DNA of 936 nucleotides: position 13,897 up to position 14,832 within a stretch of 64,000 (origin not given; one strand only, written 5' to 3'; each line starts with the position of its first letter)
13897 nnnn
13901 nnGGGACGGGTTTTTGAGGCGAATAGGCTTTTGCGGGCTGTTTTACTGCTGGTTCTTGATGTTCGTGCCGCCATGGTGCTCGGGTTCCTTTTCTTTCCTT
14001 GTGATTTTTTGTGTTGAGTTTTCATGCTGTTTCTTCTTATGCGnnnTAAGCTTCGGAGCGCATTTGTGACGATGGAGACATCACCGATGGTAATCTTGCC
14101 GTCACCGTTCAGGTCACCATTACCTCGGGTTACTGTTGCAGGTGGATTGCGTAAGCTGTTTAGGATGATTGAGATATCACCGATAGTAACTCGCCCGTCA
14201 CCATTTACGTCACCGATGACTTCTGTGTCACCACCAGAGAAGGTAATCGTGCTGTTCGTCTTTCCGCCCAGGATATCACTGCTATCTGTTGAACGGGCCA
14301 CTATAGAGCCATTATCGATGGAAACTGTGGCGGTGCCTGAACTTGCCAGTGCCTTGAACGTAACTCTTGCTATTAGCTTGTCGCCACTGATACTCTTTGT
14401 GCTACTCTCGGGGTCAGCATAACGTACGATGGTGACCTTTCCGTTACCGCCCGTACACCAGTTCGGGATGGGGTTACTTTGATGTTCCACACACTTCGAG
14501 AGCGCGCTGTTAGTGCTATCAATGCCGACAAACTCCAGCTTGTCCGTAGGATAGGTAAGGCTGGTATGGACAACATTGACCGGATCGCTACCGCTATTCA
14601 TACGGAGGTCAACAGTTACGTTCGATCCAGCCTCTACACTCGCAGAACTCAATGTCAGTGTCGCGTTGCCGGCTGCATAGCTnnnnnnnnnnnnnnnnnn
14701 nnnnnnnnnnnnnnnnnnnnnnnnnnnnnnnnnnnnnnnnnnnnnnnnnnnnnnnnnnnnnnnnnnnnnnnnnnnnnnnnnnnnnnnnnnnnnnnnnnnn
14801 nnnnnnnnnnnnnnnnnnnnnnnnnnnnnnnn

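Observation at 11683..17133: Tandem array of four cohesin-like surface paralogs, a possible cellulosome-style self-assembling scaffold without enzymes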

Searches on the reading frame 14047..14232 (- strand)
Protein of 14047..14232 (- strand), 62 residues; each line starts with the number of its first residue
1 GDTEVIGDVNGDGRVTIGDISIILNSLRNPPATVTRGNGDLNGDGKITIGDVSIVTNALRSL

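Call 55: find_homologous_proteins(query=A6, max_evalue=0.001)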
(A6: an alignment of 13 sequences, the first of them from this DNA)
Query A6 (13 sequences) (58 aa, profile of the alignment): 572 proteins with E <= 0.001 among 1703 candidates; the best 120 are listed.
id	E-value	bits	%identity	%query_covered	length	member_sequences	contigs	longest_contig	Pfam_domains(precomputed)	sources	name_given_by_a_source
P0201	2.5e-24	102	32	86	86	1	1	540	PF00404.25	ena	-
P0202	5.5e-21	92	38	91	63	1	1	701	PF00404.25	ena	-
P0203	5.4e-20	88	38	88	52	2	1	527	PF00404.25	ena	-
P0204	6.0e-20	88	36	91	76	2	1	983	PF00404.25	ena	-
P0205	4.5e-19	86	38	79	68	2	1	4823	PF00404.25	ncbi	-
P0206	6.0e-19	85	35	88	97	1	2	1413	PF00404.25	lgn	-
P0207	7.5e-19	85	38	88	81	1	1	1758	PF00404.25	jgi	jgi:hypothetical protein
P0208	8.0e-19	85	41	83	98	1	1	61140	PF00404.25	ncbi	ncbi:MAG TPA: dockerin type I repeat-containing protein, partial [Candidatus Saccharimonadales bacte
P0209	1.0e-18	84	41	84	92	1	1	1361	PF00404.25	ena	-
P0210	2.5e-18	83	36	88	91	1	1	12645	PF00404.25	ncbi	-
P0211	2.8e-18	83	45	84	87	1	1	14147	PF00404.25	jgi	jgi:hypothetical protein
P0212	6.0e-18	82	37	90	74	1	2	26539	PF00404.25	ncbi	ncbi:MAG: dockerin type I domain-containing protein, partial [Phycisphaerales bacterium]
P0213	3.1e-17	80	33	83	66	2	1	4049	PF00404.25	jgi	jgi:hypothetical protein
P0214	6.8e-17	79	38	84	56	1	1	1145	PF00404.25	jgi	jgi:hypothetical protein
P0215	1.5e-16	77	43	88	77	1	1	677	PF00404.25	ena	-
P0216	2.0e-16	77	40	86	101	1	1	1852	PF00404.25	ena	-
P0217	2.2e-16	77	46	83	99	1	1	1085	PF00404.25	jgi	jgi:hypothetical protein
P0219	2.4e-16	77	42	83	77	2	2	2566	PF00404.25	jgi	jgi:hypothetical protein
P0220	4.0e-16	76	42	95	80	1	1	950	PF00404.25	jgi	jgi:hypothetical protein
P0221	4.3e-16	76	41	84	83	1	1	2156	PF00404.25,PF00036.39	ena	-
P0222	4.8e-16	76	38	83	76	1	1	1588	PF13405.13,PF00404.25,PF00036.39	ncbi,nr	ncbi:MAG: hypothetical protein KDA25_08665, partial [Phycisphaerales bacterium]|nr:hypothetical prot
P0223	6.6e-16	75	35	84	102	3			PF00404.25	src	-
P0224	8.0e-16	75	47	88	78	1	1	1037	PF00404.25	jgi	jgi:hypothetical protein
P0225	8.5e-16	75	32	86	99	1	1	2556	PF13405.13,PF00404.25,PF13202.13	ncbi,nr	ncbi:MAG: dockerin type I domain-containing protein, partial [Planctomycetota bacterium]|nr:dockerin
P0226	9.3e-16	75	45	88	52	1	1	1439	PF00404.25,PF13202.13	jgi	jgi:hypothetical protein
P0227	1.1e-15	75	33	90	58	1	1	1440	PF00404.25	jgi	jgi:hypothetical protein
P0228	1.1e-15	75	41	84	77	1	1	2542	PF00404.25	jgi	jgi:hypothetical protein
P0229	1.3e-15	74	36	90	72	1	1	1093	PF00404.25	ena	-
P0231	2.4e-15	74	31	91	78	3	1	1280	PF00404.25,PF13202.13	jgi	jgi:ABC-type transporter Mla MlaB component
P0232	4.3e-15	73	36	91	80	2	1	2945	PF00404.25,PF13202.13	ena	-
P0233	5.3e-15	72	38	86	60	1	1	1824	PF00404.25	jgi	jgi:hypothetical protein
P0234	7.3e-15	72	38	45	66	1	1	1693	PF13405.13,PF00404.25,PF13202.13,PF00036.39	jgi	jgi:hypothetical protein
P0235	1.0e-14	72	38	88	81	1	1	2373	PF00404.25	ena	-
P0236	1.7e-14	71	31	93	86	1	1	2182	PF00404.25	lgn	-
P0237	2.0e-14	71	34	91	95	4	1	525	PF00404.25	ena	-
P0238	3.2e-14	70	46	90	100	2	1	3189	PF01839.30,PF00404.25,PF13517.13,PF00036.39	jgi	-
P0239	6.4e-14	69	32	86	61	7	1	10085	PF00404.25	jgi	jgi:hypothetical protein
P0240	1.0e-13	68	37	79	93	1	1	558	PF13405.13,PF00404.25,PF00036.39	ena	-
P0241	1.1e-13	68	37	84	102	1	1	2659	PF00404.25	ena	-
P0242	1.1e-13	68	40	86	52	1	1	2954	PF00404.25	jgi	-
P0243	1.3e-13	68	33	84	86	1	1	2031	PF00404.25,PF13202.13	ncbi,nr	ncbi:MAG TPA: GC-type dockerin domain-anchored protein [Myxococcota bacterium]|nr:GC-type dockerin d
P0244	1.6e-13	68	35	95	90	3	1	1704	PF00404.25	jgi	jgi:uncharacterized protein (DUF2141 family)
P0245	1.8e-13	68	45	84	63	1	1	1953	PF00404.25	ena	-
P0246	1.8e-13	68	36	86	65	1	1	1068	PF00404.25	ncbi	-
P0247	1.8e-13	68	31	88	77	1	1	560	PF00404.25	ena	-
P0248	2.2e-13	67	37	84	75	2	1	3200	PF00404.25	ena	-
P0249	2.4e-13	67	45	64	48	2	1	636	PF00404.25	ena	-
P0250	2.6e-13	67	33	93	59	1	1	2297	PF00404.25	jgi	jgi:hypothetical protein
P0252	3.7e-13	67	35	83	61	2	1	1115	PF00404.25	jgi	jgi:hypothetical protein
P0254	4.4e-13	66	43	84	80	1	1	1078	PF01839.30,PF13405.13,PF00404.25,PF13517.13,PF13202.13,PF00036.39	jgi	jgi:uncharacterized protein (DUF2141 family)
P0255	5.4e-13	66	60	34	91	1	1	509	PF00404.25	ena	-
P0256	5.7e-13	66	39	57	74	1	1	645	PF00404.25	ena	-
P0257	6.2e-13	66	38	97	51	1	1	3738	PF00404.25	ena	-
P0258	7.0e-13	66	35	83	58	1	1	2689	PF13405.13,PF00404.25,PF13202.13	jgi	jgi:hypothetical protein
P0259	7.6e-13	66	37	90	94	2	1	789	PF13405.13,PF00404.25,PF00036.39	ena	-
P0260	7.7e-13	66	40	86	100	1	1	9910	PF00404.25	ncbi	-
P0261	8.0e-13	66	38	81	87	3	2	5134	PF00404.25,PF13202.13,PF00036.39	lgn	-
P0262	8.1e-13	65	35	91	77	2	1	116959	PF00404.25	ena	-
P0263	9.5e-13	65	35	83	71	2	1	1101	PF00404.25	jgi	jgi:hypothetical protein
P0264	9.8e-13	65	38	83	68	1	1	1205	PF00404.25,PF13202.13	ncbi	-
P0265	1.1e-12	65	36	72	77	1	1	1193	PF00404.25,PF13202.13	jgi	jgi:hypothetical protein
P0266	1.1e-12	65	33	93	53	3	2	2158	PF00404.25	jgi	jgi:hypothetical protein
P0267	1.1e-12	65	38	91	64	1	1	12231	PF00404.25,PF00036.39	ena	-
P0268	1.2e-12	65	43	84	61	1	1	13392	PF00404.25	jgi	jgi:hypothetical protein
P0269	1.2e-12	65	33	95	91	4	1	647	PF00404.25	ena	-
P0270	1.2e-12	65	41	88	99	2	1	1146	PF00404.25,PF13202.13,PF00036.39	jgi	-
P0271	1.3e-12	65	40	86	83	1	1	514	PF00404.25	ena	-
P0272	1.4e-12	65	27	90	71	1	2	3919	PF00404.25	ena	-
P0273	1.4e-12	65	40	95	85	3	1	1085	PF00404.25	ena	-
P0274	1.9e-12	64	33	95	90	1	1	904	PF00404.25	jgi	jgi:hypothetical protein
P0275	1.9e-12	64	35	90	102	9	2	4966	PF00404.25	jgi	jgi:hypothetical protein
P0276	2.0e-12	64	31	88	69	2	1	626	PF00404.25,PF13202.13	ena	-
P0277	2.1e-12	64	38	93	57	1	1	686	PF00404.25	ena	-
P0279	2.1e-12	64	36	86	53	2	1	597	PF00404.25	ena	-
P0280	2.3e-12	64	32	98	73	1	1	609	PF00404.25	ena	-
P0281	2.3e-12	64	36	95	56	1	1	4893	PF00404.25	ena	-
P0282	2.4e-12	64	37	79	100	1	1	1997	PF00404.25,PF13202.13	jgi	jgi:hypothetical protein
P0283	2.9e-12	64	35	88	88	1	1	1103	PF00404.25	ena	-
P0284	3.0e-12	64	30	79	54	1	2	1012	PF13405.13,PF00404.25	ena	-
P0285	3.2e-12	64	43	93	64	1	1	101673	PF00404.25,PF13202.13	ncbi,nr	ncbi:MAG: hypothetical protein EXS10_02025 [Phycisphaerales bacterium]|nr:hypothetical protein [Phyc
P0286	3.2e-12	64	39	93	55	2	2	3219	PF13405.13,PF00404.25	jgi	jgi:hypothetical protein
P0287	3.4e-12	64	40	98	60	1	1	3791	PF01839.30,PF00404.25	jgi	-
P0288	4.0e-12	63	35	93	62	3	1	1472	PF13405.13,PF00404.25,PF13202.13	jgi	jgi:hypothetical protein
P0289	4.1e-12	63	40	90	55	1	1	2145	PF00404.25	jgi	jgi:hypothetical protein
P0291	5.1e-12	63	33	90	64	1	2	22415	PF00404.25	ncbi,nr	ncbi:MAG: hypothetical protein DWH96_08635 [Planctomycetota bacterium]|nr:MAG: hypothetical protein 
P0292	6.0e-12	63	33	52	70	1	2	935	PF00404.25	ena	-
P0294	7.8e-12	62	31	95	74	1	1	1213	PF00404.25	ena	-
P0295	8.6e-12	62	29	83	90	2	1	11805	PF00404.25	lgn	-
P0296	8.7e-12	62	31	90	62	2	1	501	PF00404.25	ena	-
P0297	9.3e-12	62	37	74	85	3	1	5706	PF00404.25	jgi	jgi:hypothetical protein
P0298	9.4e-12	62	37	84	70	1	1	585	PF00404.25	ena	-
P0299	1.0e-11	62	45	34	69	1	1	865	PF00404.25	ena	-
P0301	1.2e-11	62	32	86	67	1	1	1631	PF00404.25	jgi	jgi:Dockerin type I domain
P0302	1.4e-11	62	43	36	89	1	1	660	PF00404.25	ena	-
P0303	1.5e-11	61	48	40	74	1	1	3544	PF00404.25,PF13517.13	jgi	jgi:hypothetical protein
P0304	1.6e-11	61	32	91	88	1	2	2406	PF00404.25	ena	-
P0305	1.8e-11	61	42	74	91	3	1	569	PF00404.25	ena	-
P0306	2.1e-11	61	38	79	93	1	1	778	PF00404.25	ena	-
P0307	2.1e-11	61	35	83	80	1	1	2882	PF00404.25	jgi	-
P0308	2.2e-11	61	40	83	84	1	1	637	PF00404.25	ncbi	-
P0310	2.5e-11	61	43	91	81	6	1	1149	PF01839.30,PF00404.25,PF13517.13,PF13202.13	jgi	-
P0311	2.5e-11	61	38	91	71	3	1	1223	PF00404.25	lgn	-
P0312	2.6e-11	61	35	83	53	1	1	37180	PF13405.13,PF00404.25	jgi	jgi:uncharacterized protein (DUF2141 family)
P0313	2.8e-11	61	50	34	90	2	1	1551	PF00404.25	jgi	jgi:hypothetical protein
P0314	3.0e-11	60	34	91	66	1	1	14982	PF00404.25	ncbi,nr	ncbi:MAG: hypothetical protein CMJ52_05595, partial [Planctomycetaceae bacterium]|nr:hypothetical pr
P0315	4.4e-11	60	31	93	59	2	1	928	PF00404.25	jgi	jgi:hypothetical protein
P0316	4.6e-11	60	33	95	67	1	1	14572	PF13405.13,PF00404.25,PF13202.13,PF00036.39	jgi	jgi:uncharacterized protein (DUF2141 family)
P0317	4.8e-11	60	38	90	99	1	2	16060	PF25174.2,PF00404.25,PF23381.2,PF25173.2,PF24807.2,PF25047.1,PF25175.2,PF00400.39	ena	-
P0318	5.1e-11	60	43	91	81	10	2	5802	PF01839.30,PF00404.25,PF13517.13,PF13202.13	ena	-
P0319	5.4e-11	60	27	90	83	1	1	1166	PF13405.13,PF00404.25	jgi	jgi:hypothetical protein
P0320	5.5e-11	60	53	29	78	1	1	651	PF00404.25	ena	-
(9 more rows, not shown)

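Call 76: search_solved_structures(query=window:14047-14232:-, max_evalue=1, show_alignments=2)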
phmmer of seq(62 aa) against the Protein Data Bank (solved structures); distinct sequences matched with E-value up to 1: 133 (the best 60 are shown).
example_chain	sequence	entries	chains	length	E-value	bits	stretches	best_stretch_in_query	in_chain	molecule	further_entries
2jnk_A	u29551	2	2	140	1.3e-05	28.5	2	4-59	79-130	Hyalurononglucosaminidase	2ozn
4fl4_A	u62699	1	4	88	4.4e-05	26.8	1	6-58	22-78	Glycoside hydrolase family 9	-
1daq_A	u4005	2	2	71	0.00018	24.8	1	3-56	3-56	ENDOGLUCANASE SS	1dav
2mte_A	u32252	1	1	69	0.0002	24.7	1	3-56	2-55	Cellulose 1,4-beta-cellobiosidase (reducing end) CelS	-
4cj0_A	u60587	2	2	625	0.00054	23.3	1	5-58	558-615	ENDOGLUCANASE D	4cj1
1clc_A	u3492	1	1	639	0.00055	23.3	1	5-58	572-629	ENDOGLUCANASE CELD; EC: 3.2.1.4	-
5nrk_B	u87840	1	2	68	0.0012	22.2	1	7-55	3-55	DocCel5: Type I dockerin repeat domain from A. cellulolyticus family 5 endoglucanase WP_01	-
5nrm_B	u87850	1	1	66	0.0017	21.8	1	7-56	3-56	DocCel5: Type I dockerin repeat domain from A. cellulolyticus family 5 endoglucanase WP_01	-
2ccl_B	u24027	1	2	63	0.0038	20.7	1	5-58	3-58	ENDO-1,4-BETA-XYLANASE Y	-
9k6m_A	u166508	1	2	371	0.004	20.6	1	6-55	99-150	EF-hand domain-containing protein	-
5m2s_B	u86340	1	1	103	0.0043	20.5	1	5-53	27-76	Doc8: Type I dockerin repeat domain from family 9 glycoside hydrolase WP_009982745[Ruminoc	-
2y3n_B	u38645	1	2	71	0.0054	20.2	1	5-55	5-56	CELLULOSOMAL FAMILY-48 PROCESSIVE GLYCOSIDE HYDROLASE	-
4dh2_B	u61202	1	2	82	0.0073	19.8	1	4-51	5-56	Dockerin type 1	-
2jnx_A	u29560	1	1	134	0.012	19.2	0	7-51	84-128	Calcium binding protein 2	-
1jfj_A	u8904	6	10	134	0.015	18.9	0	7-50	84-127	CALCIUM-BINDING PROTEIN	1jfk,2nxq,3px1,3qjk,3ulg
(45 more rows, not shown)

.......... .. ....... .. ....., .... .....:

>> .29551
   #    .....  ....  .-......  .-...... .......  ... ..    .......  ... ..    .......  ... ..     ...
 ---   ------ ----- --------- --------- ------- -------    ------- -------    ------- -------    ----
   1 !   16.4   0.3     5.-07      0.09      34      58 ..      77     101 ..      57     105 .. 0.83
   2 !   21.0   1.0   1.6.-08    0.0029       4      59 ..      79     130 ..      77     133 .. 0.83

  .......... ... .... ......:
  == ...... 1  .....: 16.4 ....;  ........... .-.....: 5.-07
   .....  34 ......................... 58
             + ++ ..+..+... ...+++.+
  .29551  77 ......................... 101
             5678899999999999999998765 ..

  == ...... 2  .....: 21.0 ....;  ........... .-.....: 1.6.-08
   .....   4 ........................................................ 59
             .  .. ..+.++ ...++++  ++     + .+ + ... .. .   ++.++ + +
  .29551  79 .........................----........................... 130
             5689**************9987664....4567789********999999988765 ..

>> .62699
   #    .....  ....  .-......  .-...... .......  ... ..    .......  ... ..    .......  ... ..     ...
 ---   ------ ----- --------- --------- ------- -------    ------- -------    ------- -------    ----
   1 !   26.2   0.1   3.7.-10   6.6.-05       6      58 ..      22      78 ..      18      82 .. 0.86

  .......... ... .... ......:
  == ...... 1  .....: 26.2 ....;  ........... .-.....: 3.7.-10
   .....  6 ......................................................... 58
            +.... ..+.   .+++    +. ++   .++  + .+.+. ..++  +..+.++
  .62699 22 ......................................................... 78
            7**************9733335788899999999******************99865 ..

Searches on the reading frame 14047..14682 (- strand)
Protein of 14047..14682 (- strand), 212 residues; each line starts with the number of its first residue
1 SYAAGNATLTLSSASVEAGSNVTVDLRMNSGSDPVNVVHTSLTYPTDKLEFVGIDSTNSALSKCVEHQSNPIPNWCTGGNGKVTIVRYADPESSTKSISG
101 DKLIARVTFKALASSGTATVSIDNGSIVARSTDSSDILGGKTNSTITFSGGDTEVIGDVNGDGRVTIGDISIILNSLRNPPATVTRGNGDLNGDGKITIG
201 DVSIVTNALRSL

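Call 38: predict_structure(alignment_id=A4)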
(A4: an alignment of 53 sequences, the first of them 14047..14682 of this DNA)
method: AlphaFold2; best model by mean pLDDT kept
length: 212 residues; sequences in the alignment: 53
mean_pLDDT: 84.5   pTM: 0.73
mean pLDDT of the five models: 84.5, 84.1, 83.9, 83.6, 81.5
residues with pLDDT >= 90: 119; 70-90: 48; 50-70: 44; < 50: 1
segments of 3 or more residues with pLDDT < 50: none
pLDDT, mean of each block of 10 residues (from residue 1): 76 93 98 96 98 95 73 81 94 85 97 96 97 95 94 67 74 73 59 70 67 65
secondary structure, 60 per line:
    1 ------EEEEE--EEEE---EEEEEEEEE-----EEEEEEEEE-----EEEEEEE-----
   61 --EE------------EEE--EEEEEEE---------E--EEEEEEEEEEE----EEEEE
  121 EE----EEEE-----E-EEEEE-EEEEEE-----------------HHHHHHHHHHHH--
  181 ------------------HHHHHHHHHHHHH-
elements in order: E7-11 E14-17 E21-29 E35-43 E49-55 E77-79 E82-88 E101-111 E116-122 E127-130 E138-142 E144-149 H167-178 H199-211

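Call 40: fold_search(model_id=the predicted structure, library=pdb)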
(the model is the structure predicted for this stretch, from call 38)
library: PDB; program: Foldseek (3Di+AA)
matches with E <= 10: 1722; with E <= 0.001: 113
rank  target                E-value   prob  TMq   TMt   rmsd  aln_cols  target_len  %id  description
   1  6kgf_C                4.3e-13  1.00  0.55  0.78   4.3       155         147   24  Crystal structure of CaDoc0917(R16D)-CaCohA2 complex at pH 8.2 (released 2020-07-08)
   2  6kgc_A                1.3e-12  1.00  0.55  0.79   3.8       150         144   23  Crystal structure of CaDoc0917(R49D)-CaCohA2 complex at pH 5.4 (released 2020-07-08)
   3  6kge_A                2.1e-12  1.00  0.54  0.79   3.9       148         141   23  Crystal structure of CaDoc0917(R16D)-CaCohA2 complex at pH 5.5 (released 2020-07-08)
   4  6kgd_A                3.7e-12  1.00  0.54  0.76   3.9       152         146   22  Crystal structure of CaDoc0917(R49D)-CaCohA2 complex at pH 8.0 (released 2020-07-08)
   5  6kgf_A                6.6e-12  1.00  0.54  0.78   3.9       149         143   24  Crystal structure of CaDoc0917(R16D)-CaCohA2 complex at pH 8.2 (released 2020-07-08)
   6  2vn6_A                5.7e-11  1.00  0.53  0.73   4.3       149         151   21  The Clostridium cellulolyticum dockerin displays a dual binding mode for its cohesin partner (released 2008-05-13)
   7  2vn5_C                6.4e-11  1.00  0.55  0.76   4.5       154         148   21  The Clostridium cellulolyticum dockerin displays a dual binding mode for its cohesin partner (released 2008-05-20)
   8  5nrm_A                8.5e-11  1.00  0.54  0.79   4.1       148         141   22  Crystal structure of the sixth cohesin from Acetivibrio cellulolyticus' scaffoldin B in complex with Cel5 dockerin S51 (released 2018-01-31)
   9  2vn5_A                1.4e-10  1.00  0.53  0.77   4.4       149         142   21  The Clostridium cellulolyticum dockerin displays a dual binding mode for its cohesin partner (released 2008-05-20)
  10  1g1k_A                1.8e-10  1.00  0.52  0.75   4.4       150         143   21  COHESIN MODULE FROM THE CELLULOSOME OF CLOSTRIDIUM CELLULOLYTICUM (released 2000-11-22)
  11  6kg8_MODEL_1_A        2.5e-10  1.00  0.54  0.72   4.2       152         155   22  Solution structure of CaCohA2 from Clostridium acetobutylicum (released 2020-07-08)
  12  5nrk_A                5.2e-10  1.00  0.55  0.78   4.1       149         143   21  Crystal structure of the sixth cohesin from Acetivibrio cellulolyticus' scaffoldin B in complex with Cel5 dockerin S15 (released 2018-01-31)
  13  4ums                  5.2e-10  1.00  0.49  0.66   4.6       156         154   18  The crystal structure of the seventh ScaB type I cohesin from Pseudobacteroides cellulosolvens (released 2015-05-06)
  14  4uyp_C                6.2e-10  1.00  0.50  0.71   5.0       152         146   16  High resolution structure of the third cohesin ScaC in complex with the ScaB dockerin with a mutation in the N-termina (released 2015-04-15)
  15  4uyq_A                7.8e-10  1.00  0.50  0.73   4.9       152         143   16  High resolution structure of the third cohesin ScaC in complex with the ScaB dockerin with a mutation in the C-termina (released 2015-04-15)
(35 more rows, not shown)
